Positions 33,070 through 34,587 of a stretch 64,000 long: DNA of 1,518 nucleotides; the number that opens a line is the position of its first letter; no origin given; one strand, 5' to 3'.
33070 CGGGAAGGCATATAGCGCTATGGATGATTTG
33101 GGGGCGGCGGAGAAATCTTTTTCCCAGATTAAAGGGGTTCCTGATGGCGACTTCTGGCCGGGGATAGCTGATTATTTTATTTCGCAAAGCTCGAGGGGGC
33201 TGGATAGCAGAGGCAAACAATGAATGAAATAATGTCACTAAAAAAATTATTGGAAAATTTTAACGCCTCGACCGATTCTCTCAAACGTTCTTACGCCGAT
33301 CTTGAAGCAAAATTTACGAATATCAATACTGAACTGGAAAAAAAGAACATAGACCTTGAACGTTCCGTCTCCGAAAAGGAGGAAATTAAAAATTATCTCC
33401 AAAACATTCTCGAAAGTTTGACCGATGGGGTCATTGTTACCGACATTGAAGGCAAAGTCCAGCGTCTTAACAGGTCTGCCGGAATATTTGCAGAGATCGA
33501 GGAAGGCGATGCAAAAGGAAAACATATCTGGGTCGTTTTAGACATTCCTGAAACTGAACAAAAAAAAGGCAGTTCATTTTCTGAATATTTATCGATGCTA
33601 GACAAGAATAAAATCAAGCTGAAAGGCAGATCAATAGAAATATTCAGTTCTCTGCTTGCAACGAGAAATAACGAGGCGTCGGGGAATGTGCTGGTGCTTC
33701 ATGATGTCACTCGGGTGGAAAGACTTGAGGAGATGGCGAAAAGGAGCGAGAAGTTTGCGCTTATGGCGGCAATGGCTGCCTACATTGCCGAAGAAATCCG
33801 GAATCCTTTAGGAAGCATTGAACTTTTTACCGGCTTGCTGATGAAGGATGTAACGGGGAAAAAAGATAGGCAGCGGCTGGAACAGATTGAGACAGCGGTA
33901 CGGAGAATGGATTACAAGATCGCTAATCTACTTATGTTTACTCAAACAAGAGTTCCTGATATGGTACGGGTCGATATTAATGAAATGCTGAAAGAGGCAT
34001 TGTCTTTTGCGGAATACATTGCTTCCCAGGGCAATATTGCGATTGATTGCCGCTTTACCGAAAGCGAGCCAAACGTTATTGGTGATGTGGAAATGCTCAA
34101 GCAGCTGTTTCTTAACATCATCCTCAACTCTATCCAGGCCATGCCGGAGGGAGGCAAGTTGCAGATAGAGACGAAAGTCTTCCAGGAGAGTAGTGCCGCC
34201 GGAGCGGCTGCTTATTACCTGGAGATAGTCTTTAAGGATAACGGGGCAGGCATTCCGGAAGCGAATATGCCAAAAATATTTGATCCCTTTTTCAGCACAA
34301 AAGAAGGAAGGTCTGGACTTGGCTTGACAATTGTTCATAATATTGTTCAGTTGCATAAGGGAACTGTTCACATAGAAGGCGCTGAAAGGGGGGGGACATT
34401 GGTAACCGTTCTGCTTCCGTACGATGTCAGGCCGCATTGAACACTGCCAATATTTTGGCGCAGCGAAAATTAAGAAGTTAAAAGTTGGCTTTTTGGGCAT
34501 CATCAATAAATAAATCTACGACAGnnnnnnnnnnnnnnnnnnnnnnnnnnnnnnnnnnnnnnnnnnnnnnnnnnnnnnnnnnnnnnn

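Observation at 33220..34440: Flagellar regulatory kinase has Glu in place of the phospho-accepting His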

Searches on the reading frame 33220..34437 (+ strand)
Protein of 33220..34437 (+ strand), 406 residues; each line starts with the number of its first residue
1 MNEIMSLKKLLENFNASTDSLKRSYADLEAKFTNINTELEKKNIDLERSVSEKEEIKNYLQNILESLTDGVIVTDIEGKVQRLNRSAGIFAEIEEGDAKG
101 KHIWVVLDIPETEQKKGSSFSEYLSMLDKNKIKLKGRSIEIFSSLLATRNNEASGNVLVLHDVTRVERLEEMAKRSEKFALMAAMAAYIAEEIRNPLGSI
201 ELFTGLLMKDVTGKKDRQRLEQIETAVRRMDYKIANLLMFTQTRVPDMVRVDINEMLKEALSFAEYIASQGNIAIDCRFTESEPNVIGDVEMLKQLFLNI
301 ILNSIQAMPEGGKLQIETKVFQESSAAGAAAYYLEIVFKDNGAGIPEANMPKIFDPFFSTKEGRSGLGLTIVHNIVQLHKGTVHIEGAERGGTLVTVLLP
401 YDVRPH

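Call 3: search_protein_families(library=pfam, proteins=[window:33220-34437:+], max_evalue=0.01)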
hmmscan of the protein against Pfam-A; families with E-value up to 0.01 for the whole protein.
window:33220-34437:+ (406 aa): 3 families
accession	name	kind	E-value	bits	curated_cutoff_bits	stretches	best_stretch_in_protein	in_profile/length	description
PF02518.31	HATPase_c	-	1.5e-23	83.7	26.4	1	288-401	1-109/111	Histidine kinase-, DNA gyrase B-, and HSP90-like ATPase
PF00512.31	HisKA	-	6.2e-10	39.4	26.9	1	183-242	3-62/66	His Kinase A (phospho-acceptor) domain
PF00989.32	PAS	-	2.8e-05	24.6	22.6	1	60-112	3-55/113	PAS fold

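Call 4: search_protein_families(library=ncbifam, proteins=[window:33220-34437:+], max_evalue=0.01)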
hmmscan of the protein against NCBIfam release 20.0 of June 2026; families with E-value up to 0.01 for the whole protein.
window:33220-34437:+ (406 aa): 83 families (the best 25 are shown)
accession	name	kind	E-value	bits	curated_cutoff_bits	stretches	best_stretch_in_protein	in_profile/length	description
NF008468.0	PRK11360.1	equivalog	8.9e-74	248.9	646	1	7-402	217-609/616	two-component system sensor histidine kinase AtoS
NF033092.0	HK_WalK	equivalog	7.9e-43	146.9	725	1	45-401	245-594/594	cell wall metabolism sensor histidine kinase WalK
NF007688.0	PRK10364.1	equivalog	3.3e-41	141.5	479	1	167-404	221-454/460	two-component system sensor histidine kinase ZraS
NF046044.1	PnpS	equivalog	3.4e-39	135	400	1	18-400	15-390/390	two-component system histidine kinase PnpS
NF053867.1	SprKinKinDBac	equivalog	4.5e-37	127.7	775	1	158-401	265-497/500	sporulation kinase KinD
NF010411.0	PRK13837.1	equivalog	8.9e-35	119.9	647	1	159-402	427-676/828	two-component system VirA-like sensor kinase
NF052574.1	HisKinEspCMyxo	equivalog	2.2e-32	112.1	1200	1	143-400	378-636/785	serine histidine kinase EspC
TIGR02966.1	phoR_proteo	equivalog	1.5e-31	109.6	334.2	1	56-396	4-330/333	phosphate regulon sensor histidine kinase PhoR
NF008312.0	PRK11100.1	equivalog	1.5e-28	99.9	356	1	168-401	242-474/477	two-component system sensor histidine kinase CreC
NF046020.1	HisKinCckABruc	equivalog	7.9e-27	93.5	1000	1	127-401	423-707/868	cell cycle histidine kinase CckA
NF047497.1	HK_LIC_12097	equivalog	8.2e-27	93.9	500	1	149-400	117-365/367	LIC_12097 family sensor histidine kinase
NF007007.0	PRK09470.1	equivalog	1.6e-25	89.9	486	1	187-401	250-459/463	envelope stress sensor histidine kinase CpxA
NF052573.1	HisKinEspAMyxo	equivalog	1e-24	86.6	1400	1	51-398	249-609/755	serine histidine kinase EspA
NF047874.1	MASE3_PAS_HK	subfamily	7.4e-24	84.5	560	1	19-402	226-626/655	MASE3 domain-containing sensor histidine kinase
NF046026.1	HisKinCckACaul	equivalog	7e-23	80.6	1000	1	151-403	271-534/678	cell cycle histidine kinase CckA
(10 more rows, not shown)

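Call 5: find_homologous_proteins(query=window:33220-34437:+, max_evalue=1e-20)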
Query window:33220-34437:+ (406 aa): 1189 proteins with E <= 1e-20 among 8000 candidates; the best 120 are listed.
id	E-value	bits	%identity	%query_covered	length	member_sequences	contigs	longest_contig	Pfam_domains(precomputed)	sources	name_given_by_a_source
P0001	1.2e-255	865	100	99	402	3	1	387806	PF02518.32,PF00512.32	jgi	jgi:nitrogen-specific signal transduction histidine kinase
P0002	6.9e-230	780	88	100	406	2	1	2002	PF02518.32,PF00512.32,PF00989.32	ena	-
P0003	3.1e-229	778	87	100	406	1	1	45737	PF02518.32,PF00512.32,PF00989.32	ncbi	-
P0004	3.1e-208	709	82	100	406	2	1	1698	PF02518.32,PF00512.32,PF00989.32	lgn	-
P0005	1.3e-201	687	79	100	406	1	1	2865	PF02518.32,PF00512.32,PF00989.32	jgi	jgi:PAS domain S-box-containing protein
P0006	2.1e-195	667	78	100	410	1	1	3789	PF02518.32,PF00512.32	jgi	jgi:signal transduction histidine kinase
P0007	5.9e-194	662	77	99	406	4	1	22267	PF02518.32,PF00512.32,PF00989.32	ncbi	-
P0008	4.3e-175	600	72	98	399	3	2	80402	PF02518.32,PF00512.32,PF00989.32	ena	-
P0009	6.0e-170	583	70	98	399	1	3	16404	PF02518.32,PF00512.32,PF00989.32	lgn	-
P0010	5.6e-168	577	77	85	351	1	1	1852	PF02518.32,PF00512.32,PF00989.32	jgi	jgi:PAS domain S-box-containing protein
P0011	3.8e-167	574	67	99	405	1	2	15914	PF02518.32,PF00512.32,PF00989.32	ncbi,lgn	-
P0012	2.4e-161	555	76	83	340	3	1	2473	PF02518.32,PF00512.32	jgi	jgi:signal transduction histidine kinase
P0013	6.0e-150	517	60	99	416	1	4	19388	PF13426.14,PF08448.17,PF02518.32,PF00512.32,PF00989.32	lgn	-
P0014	1.5e-149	516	60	99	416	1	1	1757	PF13426.14,PF08448.17,PF02518.32,PF00512.32,PF00989.32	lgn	-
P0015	3.8e-149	515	60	99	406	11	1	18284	PF13426.14,PF08448.17,PF02518.32,PF00512.32,PF00989.32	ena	-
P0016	5.0e-149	514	61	99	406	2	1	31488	PF13426.14,PF13188.14,PF08448.17,PF02518.32,PF00512.32,PF00989.32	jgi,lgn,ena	-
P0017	5.4e-148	511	60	99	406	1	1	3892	PF13426.14,PF08448.17,PF02518.32,PF00512.32,PF00989.32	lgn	-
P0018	6.1e-148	511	60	99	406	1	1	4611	PF13426.14,PF13188.14,PF08448.17,PF02518.32,PF00512.32,PF00989.32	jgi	jgi:PAS domain S-box-containing protein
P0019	7.1e-148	511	60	99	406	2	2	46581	PF13426.14,PF13188.14,PF08448.17,PF02518.32,PF00512.32,PF00989.32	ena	-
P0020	7.9e-148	511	60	99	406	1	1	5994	PF13426.14,PF13188.14,PF08448.17,PF02518.32,PF00512.32,PF00989.32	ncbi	-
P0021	9.9e-148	510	60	99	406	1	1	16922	PF13426.14,PF13188.14,PF08448.17,PF02518.32,PF00512.32,PF00989.32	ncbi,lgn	ncbi:MAG: two-component system sensor histidine kinase NtrB [Syntrophales bacterium]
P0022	5.6e-146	504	59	99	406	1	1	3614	PF13426.14,PF08448.17,PF02518.32,PF00512.32,PF00989.32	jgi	jgi:PAS domain S-box-containing protein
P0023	1.2e-144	500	60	99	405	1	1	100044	PF13426.14,PF08448.17,PF02518.32,PF00512.32,PF00989.32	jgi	jgi:PAS domain S-box-containing protein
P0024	1.4e-143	497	60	99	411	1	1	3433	PF02518.32,PF00512.32,PF00989.32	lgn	-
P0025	1.7e-140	486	58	99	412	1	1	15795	PF13426.14,PF13188.14,PF02518.32,PF00512.32,PF00989.32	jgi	jgi:PAS domain S-box-containing protein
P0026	1.3e-137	477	56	100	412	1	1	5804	PF13426.14,PF13188.14,PF02518.32,PF00512.32,PF00989.32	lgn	-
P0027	1.7e-137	476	56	99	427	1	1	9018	PF13426.14,PF08448.17,PF02518.32,PF00512.32,PF00989.32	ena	-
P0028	5.2e-137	475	56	99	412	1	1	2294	PF13426.14,PF13188.14,PF02518.32,PF00512.32,PF00989.32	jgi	-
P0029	4.2e-136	472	56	99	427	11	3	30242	PF13426.14,PF08448.17,PF02518.32,PF00512.32,PF00989.32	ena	-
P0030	1.4e-135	470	55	99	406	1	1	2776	PF13426.14,PF13188.14,PF02518.32,PF00512.32,PF00989.32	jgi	jgi:PAS domain S-box-containing protein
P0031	3.3e-135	469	56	99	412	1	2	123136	PF13426.14,PF13188.14,PF02518.32,PF00512.32,PF00989.32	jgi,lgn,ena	-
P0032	4.5e-135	469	55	99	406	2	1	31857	PF13426.14,PF08448.17,PF02518.32,PF00512.32,PF00989.32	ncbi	-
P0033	1.1e-133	464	56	99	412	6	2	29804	PF13426.14,PF13188.14,PF02518.32,PF00512.32,PF00989.32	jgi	jgi:PAS domain S-box-containing protein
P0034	1.2e-133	464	56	97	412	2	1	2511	PF13426.14,PF13188.14,PF02518.32,PF00512.32,PF00989.32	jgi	jgi:PAS domain S-box-containing protein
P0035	7.6e-132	458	60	88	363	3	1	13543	PF13426.14,PF13188.14,PF08448.17,PF02518.32,PF00512.32,PF00989.32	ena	-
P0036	2.7e-131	456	54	99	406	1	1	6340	PF13426.14,PF08448.17,PF02518.32,PF00512.32,PF00989.32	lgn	-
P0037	7.5e-131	455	55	99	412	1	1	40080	PF13426.14,PF02518.32,PF00512.32,PF00989.32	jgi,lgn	jgi:PAS domain S-box-containing protein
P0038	2.2e-128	447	54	99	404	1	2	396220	PF13426.14,PF02518.32,PF00512.32,PF00989.32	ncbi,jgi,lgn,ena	-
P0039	4.7e-128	445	53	99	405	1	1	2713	PF02518.32,PF00512.32,PF00989.32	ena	-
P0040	3.6e-127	443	51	99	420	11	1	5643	PF02518.32,PF00512.32,PF00989.32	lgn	-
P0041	4.8e-127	442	53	99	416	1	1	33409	PF02518.32,PF00512.32,PF00989.32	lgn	-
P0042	8.9e-126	438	52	99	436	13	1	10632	PF02518.32,PF00512.32,PF00989.32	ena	-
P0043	1.0e-125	438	52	99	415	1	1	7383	PF13426.14,PF08448.17,PF02518.32,PF00512.32,PF00989.32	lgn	-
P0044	1.5e-125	437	52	99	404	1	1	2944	PF13426.14,PF13188.14,PF08448.17,PF02518.32,PF00512.32,PF00989.32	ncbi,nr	ncbi:MAG: ATP-binding protein [Syntrophales bacterium LBB04]|nr:ATP-binding protein [Syntrophales ba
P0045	2.7e-125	436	53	99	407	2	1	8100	PF13426.14,PF13188.14,PF02518.32,PF00512.32,PF00989.32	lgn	-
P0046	6.1e-125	435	52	99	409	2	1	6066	PF13426.14,PF02518.32,PF00512.32,PF00989.32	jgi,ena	-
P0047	6.2e-125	435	53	99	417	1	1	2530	PF13426.14,PF02518.32,PF00512.32,PF00989.32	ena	-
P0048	8.6e-125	435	52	99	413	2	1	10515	PF02518.32,PF00512.32,PF00989.32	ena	-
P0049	1.6e-124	434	51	99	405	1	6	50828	PF02518.32,PF00512.32,PF00989.32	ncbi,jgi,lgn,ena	-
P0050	2.5e-124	433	52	99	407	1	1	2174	PF13426.14,PF08448.17,PF02518.32,PF00512.32,PF00989.32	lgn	-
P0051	4.2e-124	432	50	99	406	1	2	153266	PF13426.14,PF08448.17,PF02518.32,PF00512.32,PF00989.32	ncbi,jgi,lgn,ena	-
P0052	7.7e-124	432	53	99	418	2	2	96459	PF13426.14,PF02518.32,PF00512.32,PF00989.32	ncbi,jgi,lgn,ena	-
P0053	4.0e-123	429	51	100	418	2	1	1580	PF13426.14,PF02518.32,PF00512.32,PF00989.32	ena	-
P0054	4.4e-123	429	53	99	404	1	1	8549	PF13426.14,PF02518.32,PF00512.32,PF00989.32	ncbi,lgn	-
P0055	1.0e-122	428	51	99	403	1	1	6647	PF02518.32,PF00512.32,PF00989.32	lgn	-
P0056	1.1e-120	421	49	99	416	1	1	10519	PF08448.17,PF02518.32,PF00512.32,PF00989.32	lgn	-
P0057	4.5e-120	419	51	99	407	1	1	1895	PF13426.14,PF13188.14,PF08448.17,PF02518.32,PF00512.32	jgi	jgi:PAS domain S-box-containing protein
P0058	1.5e-119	418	51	99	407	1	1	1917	PF13426.14,PF08448.17,PF02518.32,PF00512.32,PF00989.32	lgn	-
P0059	1.7e-118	414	50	99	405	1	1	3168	PF02518.32,PF00512.32,PF00989.32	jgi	jgi:PAS domain S-box-containing protein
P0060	5.8e-118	412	50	99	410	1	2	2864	PF13426.14,PF02518.32,PF00512.32,PF00989.32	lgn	-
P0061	1.8e-117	411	50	99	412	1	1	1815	PF13426.14,PF02518.32,PF00512.32,PF00989.32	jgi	jgi:PAS domain S-box-containing protein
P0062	5.6e-117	409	49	99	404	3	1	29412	PF13426.14,PF08448.17,PF02518.32,PF00512.32,PF00989.32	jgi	jgi:PAS domain S-box-containing protein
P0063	1.5e-116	408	48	99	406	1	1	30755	PF13426.14,PF02518.32,PF00512.32,PF00989.32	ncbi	ncbi:MAG: ATP-binding protein [Smithellaceae bacterium]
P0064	1.9e-116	407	49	99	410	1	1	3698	PF13426.14,PF02518.32,PF00512.32,PF00989.32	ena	-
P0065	3.7e-116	406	50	99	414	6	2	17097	PF13426.14,PF02518.32,PF00512.32,PF00989.32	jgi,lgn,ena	jgi:PAS domain S-box-containing protein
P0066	4.4e-116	406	49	99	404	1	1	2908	PF02518.32,PF00512.32,PF00989.32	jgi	jgi:PAS domain S-box-containing protein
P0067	1.6e-115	404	49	99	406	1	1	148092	PF02518.32,PF00512.32,PF00989.32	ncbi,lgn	ncbi:MAG: ATP-binding protein [Smithella sp.]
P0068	2.9e-115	403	50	99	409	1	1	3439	PF13426.14,PF13188.14,PF08448.17,PF02518.32,PF00512.32,PF00989.32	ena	-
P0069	5.3e-115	403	48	99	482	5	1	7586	PF13426.14,PF02518.32,PF00512.32,PF00989.32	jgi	jgi:PAS domain S-box-containing protein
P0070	5.6e-115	402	50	99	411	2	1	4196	PF02518.32,PF00512.32,PF00989.32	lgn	-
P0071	8.1e-115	402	48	99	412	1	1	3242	PF13426.14,PF02518.32,PF00512.32,PF00989.32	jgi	jgi:PAS domain S-box-containing protein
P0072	8.2e-115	402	47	99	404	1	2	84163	PF02518.32,PF00512.32,PF00989.32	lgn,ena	-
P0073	1.0e-114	402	48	99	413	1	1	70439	PF13426.14,PF02518.32,PF00512.32,PF00989.32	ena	-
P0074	1.9e-114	401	50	99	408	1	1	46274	PF13426.14,PF02518.32,PF00512.32,PF00989.32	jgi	-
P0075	2.9e-114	400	48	99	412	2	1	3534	PF13426.14,PF02518.32,PF00512.32,PF00989.32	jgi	jgi:PAS domain S-box-containing protein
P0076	3.9e-114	400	48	99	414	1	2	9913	PF13426.14,PF02518.32,PF00512.32,PF00989.32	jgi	-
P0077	5.6e-114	399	49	99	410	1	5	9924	PF13426.14,PF02518.32,PF00512.32,PF00989.32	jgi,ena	-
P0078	8.9e-114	398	49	99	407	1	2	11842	PF13426.14,PF02518.32,PF00512.32,PF00989.32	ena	-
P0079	2.4e-113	397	49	99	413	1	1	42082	PF02518.32,PF00512.32,PF00989.32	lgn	-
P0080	3.1e-113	397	50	99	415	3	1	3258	PF13426.14,PF08448.17,PF02518.32,PF00512.32,PF00989.32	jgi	-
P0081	4.1e-113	396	48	100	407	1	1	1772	PF13426.14,PF13188.14,PF08448.17,PF02518.32,PF00512.32,PF00989.32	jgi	jgi:PAS domain S-box-containing protein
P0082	6.4e-113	396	47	99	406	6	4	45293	PF13426.14,PF02518.32,PF00512.32,PF00989.32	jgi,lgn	jgi:PAS domain S-box-containing protein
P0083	8.6e-113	395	49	99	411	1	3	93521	PF02518.32,PF00512.32,PF00989.32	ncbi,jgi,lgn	jgi:PAS domain S-box-containing protein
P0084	8.8e-113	395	51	94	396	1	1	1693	PF13426.14,PF02518.32,PF00512.32,PF00989.32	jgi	jgi:PAS domain S-box-containing protein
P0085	1.1e-112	395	48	99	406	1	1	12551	PF02518.32,PF00512.32,PF00989.32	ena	-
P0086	1.2e-112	395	47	99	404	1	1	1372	PF02518.32,PF00512.32,PF00989.32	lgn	-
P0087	2.6e-112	394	48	99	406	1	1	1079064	PF02518.32,PF00512.32,PF00989.32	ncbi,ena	-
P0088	3.2e-112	393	48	99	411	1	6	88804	PF13426.14,PF02518.32,PF00512.32,PF00989.32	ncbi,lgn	-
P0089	4.1e-112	393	48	99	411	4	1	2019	PF02518.32,PF00512.32,PF00989.32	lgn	-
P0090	4.1e-112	393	48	99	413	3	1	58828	PF02518.32,PF00512.32,PF00989.32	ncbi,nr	ncbi:MAG: Sporulation kinase A [Smithella sp. PtaU1.Bin162]|nr:MAG: Sporulation kinase A [Smithella 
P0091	4.3e-112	393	47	99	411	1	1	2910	PF02518.32,PF00512.32,PF00989.32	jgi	-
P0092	1.0e-111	392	48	99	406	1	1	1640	PF02518.32,PF00512.32,PF00989.32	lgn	-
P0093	1.1e-111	392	47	99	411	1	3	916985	PF13426.14,PF02518.32,PF00512.32,PF00989.32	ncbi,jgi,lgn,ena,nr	ncbi:MAG: hypothetical protein CVU71_03205 [Deltaproteobacteria bacterium HGW-Deltaproteobacteria-6]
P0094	1.3e-111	391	48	99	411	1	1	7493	PF02518.32,PF00512.32,PF00989.32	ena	-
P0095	1.4e-111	391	47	99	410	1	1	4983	PF02518.32,PF00512.32,PF00989.32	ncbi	ncbi:MAG: ATP-binding protein [Smithella sp.]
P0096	1.5e-111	391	48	99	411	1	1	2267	PF13426.14,PF02518.32,PF00512.32,PF00989.32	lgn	-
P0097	1.7e-111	391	48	99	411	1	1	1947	PF02518.32,PF00512.32,PF00989.32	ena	-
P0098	1.9e-111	391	49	97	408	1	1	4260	PF13426.14,PF02518.32,PF00512.32,PF00989.32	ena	-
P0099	2.0e-111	391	48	99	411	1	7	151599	PF02518.32,PF00512.32,PF00989.32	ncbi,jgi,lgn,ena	ncbi:MAG: ATP-binding protein [Smithella sp.]|jgi:PAS domain S-box-containing protein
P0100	2.6e-111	390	47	100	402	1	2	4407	PF13426.14,PF02518.32,PF00512.32,PF00989.32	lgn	-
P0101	3.1e-111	390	46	99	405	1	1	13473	PF13426.14,PF08448.17,PF02518.32,PF00512.32,PF00989.32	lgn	-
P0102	4.2e-111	390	47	99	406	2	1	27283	PF13426.14,PF02518.32,PF00512.32,PF00989.32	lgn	-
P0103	4.4e-111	390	47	99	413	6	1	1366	PF02518.32,PF00512.32,PF00989.32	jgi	jgi:nitrogen fixation/metabolism regulation signal transduction histidine kinase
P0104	6.4e-111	389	48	99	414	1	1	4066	PF13426.14,PF02518.32,PF00512.32,PF00989.32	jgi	-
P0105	6.9e-111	389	48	99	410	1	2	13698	PF02518.32,PF00512.32,PF00989.32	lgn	-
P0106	7.1e-111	389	48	99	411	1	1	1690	PF13426.14,PF02518.32,PF00512.32,PF00989.32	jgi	jgi:PAS domain S-box-containing protein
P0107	8.3e-111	389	48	99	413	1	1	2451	PF13426.14,PF02518.32,PF00512.32,PF00989.32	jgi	jgi:PAS domain S-box-containing protein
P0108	1.1e-110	388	46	99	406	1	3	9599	PF13426.14,PF02518.32,PF00512.32,PF00989.32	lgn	-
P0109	1.2e-110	388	49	99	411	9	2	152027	PF13426.14,PF08448.17,PF02518.32,PF00512.32,PF00989.32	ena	-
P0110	1.3e-110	388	47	99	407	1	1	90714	PF13426.14,PF02518.32,PF00512.32,PF00989.32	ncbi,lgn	-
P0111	1.7e-110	388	48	97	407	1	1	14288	PF02518.32,PF00512.32,PF00989.32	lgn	-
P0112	2.2e-110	387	48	99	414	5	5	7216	PF13426.14,PF02518.32,PF00512.32,PF00989.32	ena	-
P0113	2.6e-110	387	48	99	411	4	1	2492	PF02518.32,PF00512.32,PF00989.32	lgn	-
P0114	2.7e-110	387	48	99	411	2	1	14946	PF13426.14,PF02518.32,PF00512.32,PF00989.32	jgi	jgi:PAS domain S-box-containing protein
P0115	3.5e-110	387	47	99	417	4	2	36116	PF13426.14,PF02518.32,PF00512.32,PF00989.32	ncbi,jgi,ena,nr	ncbi:MAG: hypothetical protein CVU52_07495 [Deltaproteobacteria bacterium HGW-Deltaproteobacteria-10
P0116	3.7e-110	387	47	99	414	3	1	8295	PF13426.14,PF02518.32,PF00512.32,PF00989.32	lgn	-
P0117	4.0e-110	386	48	99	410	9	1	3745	PF13426.14,PF02518.32,PF00512.32,PF00989.32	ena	-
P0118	4.8e-110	386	47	99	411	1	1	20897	PF13426.14,PF02518.32,PF00512.32,PF00989.32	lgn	-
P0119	5.9e-110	386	47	99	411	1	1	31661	PF13426.14,PF02518.32,PF00512.32,PF00989.32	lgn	-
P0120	8.1e-110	385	48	99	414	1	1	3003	PF02518.32,PF00512.32,PF00989.32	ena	-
